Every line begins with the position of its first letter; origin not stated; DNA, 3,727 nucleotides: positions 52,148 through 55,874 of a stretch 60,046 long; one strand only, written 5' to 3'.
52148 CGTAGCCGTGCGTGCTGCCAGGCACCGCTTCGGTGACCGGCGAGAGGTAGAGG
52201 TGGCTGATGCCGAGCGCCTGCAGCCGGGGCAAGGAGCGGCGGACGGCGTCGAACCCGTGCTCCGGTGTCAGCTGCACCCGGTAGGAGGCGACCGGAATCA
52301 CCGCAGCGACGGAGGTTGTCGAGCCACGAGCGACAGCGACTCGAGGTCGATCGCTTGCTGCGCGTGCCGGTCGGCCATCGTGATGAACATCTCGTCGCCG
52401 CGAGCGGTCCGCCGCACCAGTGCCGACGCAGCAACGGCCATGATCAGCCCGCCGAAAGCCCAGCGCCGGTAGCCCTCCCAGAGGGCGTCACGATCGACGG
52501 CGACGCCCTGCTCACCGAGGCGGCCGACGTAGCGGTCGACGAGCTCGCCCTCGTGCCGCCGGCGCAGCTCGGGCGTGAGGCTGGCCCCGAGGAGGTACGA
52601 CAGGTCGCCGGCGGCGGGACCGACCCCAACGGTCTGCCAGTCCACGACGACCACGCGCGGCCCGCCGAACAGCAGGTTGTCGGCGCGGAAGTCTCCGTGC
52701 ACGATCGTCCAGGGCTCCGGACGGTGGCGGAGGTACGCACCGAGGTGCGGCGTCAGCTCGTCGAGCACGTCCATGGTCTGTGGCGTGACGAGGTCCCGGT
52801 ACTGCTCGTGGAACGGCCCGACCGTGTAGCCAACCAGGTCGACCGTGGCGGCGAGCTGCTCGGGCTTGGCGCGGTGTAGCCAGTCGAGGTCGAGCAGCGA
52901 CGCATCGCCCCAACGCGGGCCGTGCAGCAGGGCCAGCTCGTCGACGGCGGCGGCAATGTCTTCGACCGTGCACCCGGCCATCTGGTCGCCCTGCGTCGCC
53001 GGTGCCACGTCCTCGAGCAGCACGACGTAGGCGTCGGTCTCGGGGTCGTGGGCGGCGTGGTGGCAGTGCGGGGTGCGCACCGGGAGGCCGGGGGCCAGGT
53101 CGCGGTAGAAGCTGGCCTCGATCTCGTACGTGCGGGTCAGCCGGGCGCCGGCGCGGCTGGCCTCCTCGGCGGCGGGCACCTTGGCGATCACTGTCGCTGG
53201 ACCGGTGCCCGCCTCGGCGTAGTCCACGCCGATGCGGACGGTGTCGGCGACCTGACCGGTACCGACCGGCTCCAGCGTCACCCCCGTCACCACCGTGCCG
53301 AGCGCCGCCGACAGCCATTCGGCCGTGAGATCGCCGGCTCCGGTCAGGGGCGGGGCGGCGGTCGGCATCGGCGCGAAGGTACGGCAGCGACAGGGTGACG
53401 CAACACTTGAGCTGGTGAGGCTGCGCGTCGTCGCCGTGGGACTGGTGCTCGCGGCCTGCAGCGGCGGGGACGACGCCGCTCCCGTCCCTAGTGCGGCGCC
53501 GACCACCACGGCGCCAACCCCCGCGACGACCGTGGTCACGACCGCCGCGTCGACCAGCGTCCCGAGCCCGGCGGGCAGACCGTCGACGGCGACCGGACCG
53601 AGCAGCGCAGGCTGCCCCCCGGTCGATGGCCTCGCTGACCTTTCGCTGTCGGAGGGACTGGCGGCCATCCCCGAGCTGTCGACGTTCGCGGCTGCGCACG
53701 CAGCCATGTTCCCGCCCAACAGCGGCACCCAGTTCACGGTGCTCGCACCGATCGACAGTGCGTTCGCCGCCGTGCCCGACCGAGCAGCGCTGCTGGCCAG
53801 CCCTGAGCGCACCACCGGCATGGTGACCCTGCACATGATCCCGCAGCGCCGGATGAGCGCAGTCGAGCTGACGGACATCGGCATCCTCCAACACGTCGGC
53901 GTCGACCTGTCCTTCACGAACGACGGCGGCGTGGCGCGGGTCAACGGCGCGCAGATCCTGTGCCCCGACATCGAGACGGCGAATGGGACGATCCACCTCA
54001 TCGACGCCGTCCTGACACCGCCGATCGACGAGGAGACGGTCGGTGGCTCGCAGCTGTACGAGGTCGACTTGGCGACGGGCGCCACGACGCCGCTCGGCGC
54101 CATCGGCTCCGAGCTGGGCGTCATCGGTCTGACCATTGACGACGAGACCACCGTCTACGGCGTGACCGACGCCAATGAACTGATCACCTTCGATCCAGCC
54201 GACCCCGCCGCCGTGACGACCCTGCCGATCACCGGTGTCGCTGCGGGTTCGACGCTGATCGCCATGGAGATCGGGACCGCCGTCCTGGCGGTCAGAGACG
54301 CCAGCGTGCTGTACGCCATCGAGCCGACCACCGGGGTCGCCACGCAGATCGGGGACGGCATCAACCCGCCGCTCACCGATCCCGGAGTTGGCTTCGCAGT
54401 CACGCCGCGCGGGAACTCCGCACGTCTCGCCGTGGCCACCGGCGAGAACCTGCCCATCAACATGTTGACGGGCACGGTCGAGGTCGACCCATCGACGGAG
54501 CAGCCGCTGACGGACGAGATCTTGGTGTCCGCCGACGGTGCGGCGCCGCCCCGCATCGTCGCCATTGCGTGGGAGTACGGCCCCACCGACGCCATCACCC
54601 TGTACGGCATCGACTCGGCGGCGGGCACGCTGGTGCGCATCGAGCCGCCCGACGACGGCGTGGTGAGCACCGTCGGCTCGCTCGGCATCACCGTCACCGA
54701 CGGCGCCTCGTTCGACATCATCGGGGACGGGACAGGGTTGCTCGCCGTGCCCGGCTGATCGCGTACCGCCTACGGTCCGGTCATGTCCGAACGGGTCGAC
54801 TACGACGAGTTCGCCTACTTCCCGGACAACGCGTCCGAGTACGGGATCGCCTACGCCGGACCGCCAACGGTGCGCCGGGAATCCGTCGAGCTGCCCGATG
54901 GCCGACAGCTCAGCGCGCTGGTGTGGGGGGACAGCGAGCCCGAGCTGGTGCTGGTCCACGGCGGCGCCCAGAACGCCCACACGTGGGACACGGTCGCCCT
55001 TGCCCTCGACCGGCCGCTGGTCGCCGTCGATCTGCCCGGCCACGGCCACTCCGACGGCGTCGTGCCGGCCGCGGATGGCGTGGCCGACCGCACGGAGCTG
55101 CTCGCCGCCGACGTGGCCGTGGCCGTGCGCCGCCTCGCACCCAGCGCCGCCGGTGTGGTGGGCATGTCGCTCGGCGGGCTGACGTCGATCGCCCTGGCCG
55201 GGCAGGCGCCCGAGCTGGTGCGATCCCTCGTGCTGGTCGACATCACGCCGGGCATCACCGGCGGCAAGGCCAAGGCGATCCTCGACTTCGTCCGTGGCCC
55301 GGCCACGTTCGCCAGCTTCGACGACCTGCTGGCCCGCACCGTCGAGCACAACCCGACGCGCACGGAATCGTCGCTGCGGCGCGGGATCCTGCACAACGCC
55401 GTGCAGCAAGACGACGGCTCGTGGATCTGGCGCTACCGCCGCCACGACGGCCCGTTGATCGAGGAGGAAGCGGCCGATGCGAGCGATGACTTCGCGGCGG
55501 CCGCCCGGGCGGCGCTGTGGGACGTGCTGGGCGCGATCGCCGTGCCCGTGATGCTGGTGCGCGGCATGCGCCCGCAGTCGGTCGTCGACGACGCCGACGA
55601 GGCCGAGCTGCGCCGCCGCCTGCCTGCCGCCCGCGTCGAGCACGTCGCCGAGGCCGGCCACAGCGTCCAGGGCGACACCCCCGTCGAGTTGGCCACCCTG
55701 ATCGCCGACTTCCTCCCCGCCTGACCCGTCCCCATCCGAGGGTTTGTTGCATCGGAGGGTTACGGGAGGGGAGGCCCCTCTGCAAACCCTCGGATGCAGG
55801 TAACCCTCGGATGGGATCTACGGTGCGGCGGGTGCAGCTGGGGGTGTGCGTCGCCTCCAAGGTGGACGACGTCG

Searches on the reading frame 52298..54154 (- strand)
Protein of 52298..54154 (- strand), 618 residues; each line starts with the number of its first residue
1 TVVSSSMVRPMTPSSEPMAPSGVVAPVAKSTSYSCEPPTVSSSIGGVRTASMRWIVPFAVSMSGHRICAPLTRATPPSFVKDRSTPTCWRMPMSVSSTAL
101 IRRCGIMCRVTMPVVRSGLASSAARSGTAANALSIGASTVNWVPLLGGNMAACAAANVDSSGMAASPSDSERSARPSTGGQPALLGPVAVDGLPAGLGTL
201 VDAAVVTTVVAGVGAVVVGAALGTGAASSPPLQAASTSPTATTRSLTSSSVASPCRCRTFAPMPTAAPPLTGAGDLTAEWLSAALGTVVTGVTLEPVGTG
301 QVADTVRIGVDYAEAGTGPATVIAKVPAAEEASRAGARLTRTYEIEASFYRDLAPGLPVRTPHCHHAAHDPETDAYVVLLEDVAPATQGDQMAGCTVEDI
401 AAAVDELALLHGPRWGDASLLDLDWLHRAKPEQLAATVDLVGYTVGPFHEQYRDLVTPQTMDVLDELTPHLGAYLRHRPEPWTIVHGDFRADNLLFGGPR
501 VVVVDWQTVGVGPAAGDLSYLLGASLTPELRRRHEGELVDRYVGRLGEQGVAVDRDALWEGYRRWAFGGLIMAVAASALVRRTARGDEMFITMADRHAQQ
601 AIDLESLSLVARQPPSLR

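Call 57: search_protein_families(library=pfam, proteins=[window:52298-54154:-], max_evalue=0.0001)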
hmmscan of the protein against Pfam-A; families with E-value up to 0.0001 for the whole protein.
window:52298-54154:- (618 aa): 3 families
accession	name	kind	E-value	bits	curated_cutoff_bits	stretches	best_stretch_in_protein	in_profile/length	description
PF02958.26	EcKL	-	4.8e-16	59.4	22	1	465-548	197-287/294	Ecdysteroid kinase-like family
PF01636.29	APH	-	6.6e-15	56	23.2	1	336-533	31-220/239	Phosphotransferase enzyme family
PF07914.17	DUF1679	-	9.9e-06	25.1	24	1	484-542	270-334/414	Uncharacterized oxidoreductase dhs-27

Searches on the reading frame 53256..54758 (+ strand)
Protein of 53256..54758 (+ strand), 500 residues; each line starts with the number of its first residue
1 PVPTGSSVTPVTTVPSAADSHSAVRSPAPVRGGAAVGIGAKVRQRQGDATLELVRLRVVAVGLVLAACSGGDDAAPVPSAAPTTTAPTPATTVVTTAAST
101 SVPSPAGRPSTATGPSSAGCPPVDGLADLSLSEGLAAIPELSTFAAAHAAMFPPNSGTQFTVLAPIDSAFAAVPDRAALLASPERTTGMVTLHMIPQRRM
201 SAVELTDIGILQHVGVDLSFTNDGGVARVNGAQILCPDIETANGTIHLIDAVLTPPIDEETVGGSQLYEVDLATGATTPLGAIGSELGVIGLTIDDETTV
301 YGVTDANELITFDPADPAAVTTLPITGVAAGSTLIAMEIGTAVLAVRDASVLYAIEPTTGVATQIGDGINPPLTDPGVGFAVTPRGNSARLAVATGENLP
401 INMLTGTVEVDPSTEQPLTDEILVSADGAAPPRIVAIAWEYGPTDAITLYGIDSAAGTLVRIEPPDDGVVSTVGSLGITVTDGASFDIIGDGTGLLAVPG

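Call 57: search_protein_families(library=pfam, proteins=[window:53256-54758:+], max_evalue=0.0001)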
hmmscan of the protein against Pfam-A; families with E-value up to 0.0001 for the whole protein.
window:53256-54758:+ (500 aa): 2 families
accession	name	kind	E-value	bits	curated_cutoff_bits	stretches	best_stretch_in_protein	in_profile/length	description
PF14339.12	DUF4394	-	5.3e-31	108.2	29.6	1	309-493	2-189/230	Domain of unknown function (DUF4394)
PF02469.27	Fasciclin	-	2.9e-17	63.4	22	1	156-255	22-123/123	Fasciclin domain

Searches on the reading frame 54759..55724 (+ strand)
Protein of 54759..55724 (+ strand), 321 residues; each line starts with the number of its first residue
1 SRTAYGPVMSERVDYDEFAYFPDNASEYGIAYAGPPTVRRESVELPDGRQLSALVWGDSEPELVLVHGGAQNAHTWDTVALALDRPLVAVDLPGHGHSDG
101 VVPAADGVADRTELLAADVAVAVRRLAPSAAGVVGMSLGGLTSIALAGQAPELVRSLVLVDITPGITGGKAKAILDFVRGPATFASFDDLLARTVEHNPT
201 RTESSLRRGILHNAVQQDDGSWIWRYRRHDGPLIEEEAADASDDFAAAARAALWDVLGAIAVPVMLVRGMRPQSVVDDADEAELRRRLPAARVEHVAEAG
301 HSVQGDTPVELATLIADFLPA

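Call 57: search_protein_families(library=pfam, proteins=[window:54759-55724:+], max_evalue=0.0001)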
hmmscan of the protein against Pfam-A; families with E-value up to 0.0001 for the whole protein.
window:54759-55724:+ (321 aa): 3 families
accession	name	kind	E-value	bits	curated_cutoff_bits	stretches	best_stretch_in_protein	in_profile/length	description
PF00561.26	Abhydrolase_1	-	3.9e-22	79.6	25.8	1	63-306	3-243/245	alpha/beta hydrolase fold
PF12697.13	Abhydrolase_6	-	6e-16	60.2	26.3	1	63-312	1-215/217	Alpha/beta hydrolase family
PF12146.15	Hydrolase_4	-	5.2e-09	36.2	27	1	62-303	6-234/239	Serine aminopeptidase, S33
